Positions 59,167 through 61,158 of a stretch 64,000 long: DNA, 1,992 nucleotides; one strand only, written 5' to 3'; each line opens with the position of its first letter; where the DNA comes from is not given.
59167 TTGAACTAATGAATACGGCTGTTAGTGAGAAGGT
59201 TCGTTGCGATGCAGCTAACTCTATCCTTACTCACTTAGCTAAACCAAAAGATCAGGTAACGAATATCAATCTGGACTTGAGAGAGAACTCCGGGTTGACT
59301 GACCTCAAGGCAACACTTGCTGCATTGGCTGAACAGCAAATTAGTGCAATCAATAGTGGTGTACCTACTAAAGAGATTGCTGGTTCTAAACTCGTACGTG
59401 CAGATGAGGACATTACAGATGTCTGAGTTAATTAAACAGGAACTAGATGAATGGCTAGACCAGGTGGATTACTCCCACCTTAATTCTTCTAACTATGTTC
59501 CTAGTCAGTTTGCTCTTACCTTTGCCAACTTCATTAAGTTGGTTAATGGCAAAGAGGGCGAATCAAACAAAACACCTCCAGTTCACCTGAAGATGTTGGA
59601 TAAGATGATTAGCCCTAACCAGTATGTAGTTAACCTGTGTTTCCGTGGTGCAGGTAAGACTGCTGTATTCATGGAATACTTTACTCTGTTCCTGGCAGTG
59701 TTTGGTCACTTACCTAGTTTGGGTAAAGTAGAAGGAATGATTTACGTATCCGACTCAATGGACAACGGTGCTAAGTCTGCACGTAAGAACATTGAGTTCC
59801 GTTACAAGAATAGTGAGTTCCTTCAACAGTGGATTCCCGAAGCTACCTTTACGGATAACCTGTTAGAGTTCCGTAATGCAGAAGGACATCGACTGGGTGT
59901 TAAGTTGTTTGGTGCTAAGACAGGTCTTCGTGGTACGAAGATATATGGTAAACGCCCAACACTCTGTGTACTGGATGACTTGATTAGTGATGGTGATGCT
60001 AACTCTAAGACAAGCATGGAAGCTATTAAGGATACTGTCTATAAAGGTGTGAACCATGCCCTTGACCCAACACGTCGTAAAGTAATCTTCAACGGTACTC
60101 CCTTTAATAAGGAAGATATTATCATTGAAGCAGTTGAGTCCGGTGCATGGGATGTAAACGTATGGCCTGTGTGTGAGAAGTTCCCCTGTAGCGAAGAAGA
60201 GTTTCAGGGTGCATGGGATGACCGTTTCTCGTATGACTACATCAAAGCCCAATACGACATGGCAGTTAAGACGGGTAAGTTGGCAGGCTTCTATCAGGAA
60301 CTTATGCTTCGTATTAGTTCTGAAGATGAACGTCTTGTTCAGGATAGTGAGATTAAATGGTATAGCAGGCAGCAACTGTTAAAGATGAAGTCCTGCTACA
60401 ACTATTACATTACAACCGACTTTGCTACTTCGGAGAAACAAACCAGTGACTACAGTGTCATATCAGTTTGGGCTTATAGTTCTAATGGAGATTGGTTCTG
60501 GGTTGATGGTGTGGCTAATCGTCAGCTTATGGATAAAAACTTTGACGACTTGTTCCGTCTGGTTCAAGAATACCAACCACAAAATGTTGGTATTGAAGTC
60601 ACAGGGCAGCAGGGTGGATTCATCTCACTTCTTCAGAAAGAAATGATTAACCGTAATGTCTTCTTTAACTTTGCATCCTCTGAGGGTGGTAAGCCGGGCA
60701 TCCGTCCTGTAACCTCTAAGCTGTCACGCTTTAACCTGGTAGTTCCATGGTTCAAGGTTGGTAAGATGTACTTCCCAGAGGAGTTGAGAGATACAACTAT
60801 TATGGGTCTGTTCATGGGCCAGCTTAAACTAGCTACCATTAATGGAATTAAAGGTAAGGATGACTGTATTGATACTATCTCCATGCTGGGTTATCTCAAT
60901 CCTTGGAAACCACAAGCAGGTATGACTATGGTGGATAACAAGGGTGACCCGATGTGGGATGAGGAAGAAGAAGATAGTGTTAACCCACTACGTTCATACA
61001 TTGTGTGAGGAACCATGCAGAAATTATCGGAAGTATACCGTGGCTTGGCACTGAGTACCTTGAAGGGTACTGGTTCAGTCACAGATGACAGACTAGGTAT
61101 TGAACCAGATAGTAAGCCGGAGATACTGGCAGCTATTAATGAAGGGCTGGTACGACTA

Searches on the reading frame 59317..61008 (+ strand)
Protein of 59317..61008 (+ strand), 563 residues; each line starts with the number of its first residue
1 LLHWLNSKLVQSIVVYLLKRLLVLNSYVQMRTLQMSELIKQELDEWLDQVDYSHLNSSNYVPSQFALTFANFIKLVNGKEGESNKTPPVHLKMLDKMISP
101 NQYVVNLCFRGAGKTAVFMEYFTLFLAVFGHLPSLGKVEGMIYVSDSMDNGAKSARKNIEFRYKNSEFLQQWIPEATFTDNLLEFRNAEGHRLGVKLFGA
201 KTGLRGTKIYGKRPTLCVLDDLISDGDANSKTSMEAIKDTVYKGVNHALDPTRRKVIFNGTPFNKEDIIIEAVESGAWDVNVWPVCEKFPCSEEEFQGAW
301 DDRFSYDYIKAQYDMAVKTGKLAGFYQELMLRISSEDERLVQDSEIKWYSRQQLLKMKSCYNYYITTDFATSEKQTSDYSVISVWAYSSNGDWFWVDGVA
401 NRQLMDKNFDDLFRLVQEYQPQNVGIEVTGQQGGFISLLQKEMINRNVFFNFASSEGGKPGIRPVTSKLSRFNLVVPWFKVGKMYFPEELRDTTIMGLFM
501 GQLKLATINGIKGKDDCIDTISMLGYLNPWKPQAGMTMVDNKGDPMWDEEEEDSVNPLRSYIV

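Call 68: search_dna_similar(query=window:59317-61008:+, collection=phages, mode=protein, max_rows=60, rows=spread)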
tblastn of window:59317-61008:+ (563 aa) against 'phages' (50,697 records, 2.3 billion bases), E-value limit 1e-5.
Records with a match: 483; places in all: 483; records where one place covers at least 80% of the query: 478.
Best place of each record, by identity: 95-99% 54; 90-95% 1; 80-90% 27; 60-80% 118; <60% 283.
By first word of the organism name: Vibrio 108; Pseudomonas 101; Escherichia 66; Klebsiella 29; Erwinia 21; Achromobacter 17; Rhizobium 16; Pectobacterium 14; Salmonella 11; Stenotrophomonas 10; and 25 more.
By host as written in the record: - 86; Pseudomonas aeruginosa 39; Escherichia coli 26; Vibrio breoganii 15; Klebsiella pneumoniae 14; Achromobacter xylosoxidans I2BC 12; Pseudomonas aeruginosa ATCC 27853 12; Pseudomonas aeruginosa PAO1 11; and 128 more.
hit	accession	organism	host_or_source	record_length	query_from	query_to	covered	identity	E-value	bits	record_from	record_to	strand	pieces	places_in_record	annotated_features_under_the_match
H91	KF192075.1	Escherichia phage vB_EcoP_PhAPEC5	river water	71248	1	563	100%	98.8%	0e+0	1160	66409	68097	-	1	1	putative terminase | hypothetical protein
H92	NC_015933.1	Escherichia phage vB_EcoP_G7C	-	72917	1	563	100%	97.9%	0e+0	1154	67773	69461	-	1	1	terminase subunit A | hypothetical protein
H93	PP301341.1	Escherichia phage UE-S5b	Escherichia coli UPEC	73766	1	563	100%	97.3%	0e+0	1149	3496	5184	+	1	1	terminase large subunit | terminase small subunit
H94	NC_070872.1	Escherichia phage U1G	Colistin resistant Escherichia coli ...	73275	1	563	100%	97.3%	0e+0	1142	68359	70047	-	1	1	terminase large subunit | hypothetical protein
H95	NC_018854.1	Escherichia phage ECBP1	Escherichia coli KBP21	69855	1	563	100%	97.2%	0e+0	1143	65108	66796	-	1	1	hypothetical protein (x2)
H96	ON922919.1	Escherichia phage vB_EcoM_PD205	Escherichia sp.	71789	1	563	100%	96.8%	0e+0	1140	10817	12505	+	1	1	terminase large subunit | hypothetical protein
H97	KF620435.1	Shigella phage pSb-1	Shigella boydii ATCC 35966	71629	1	563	100%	96.3%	0e+0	1142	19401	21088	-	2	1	hypothetical protein (x3)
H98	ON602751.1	Klebsiella phage VLCpiP4b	Klebsiella pneumoniae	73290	4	563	99%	82.2%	0e+0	948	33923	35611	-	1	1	terminase large subunit | hypothetical protein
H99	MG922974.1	Klebsiella phage KP8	Klebsiella pneumoniae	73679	31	563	95%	85.4%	0e+0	944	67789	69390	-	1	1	large subunit terminase | small terminase subunit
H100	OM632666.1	Escherichia phage BEU14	Escherichia coli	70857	27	563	95%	84.4%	0e+0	949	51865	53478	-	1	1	record has no annotation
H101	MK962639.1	Achromobacter phage vB_AxyP_19-32_Axy22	Achromobacter xylosoxidans I2BC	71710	2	563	100%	72.2%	0e+0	833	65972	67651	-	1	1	hypothetical protein (x2)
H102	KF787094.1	Achromobacter phage JWDelta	Achromobacter xylosoxidans DSM 11852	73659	4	563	99%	70.7%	0e+0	853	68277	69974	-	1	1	hypothetical protein (x2)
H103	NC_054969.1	Achromobacter phage vB_AxyP_19-32_Axy24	Achromobacter xylosoxidans I2BC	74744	2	563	100%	69.9%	0e+0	840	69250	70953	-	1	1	hypothetical protein (x2)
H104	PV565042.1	Pseudomonas phage Ebordelon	Pseudomonas putida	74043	34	563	94%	72.8%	0e+0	809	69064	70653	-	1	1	terminase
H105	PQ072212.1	Erwinia phage Fifi051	Erwinia amylovora YBK14808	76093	4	563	99%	68.1%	0e+0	791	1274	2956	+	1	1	terminase large subunit | small terminase subunit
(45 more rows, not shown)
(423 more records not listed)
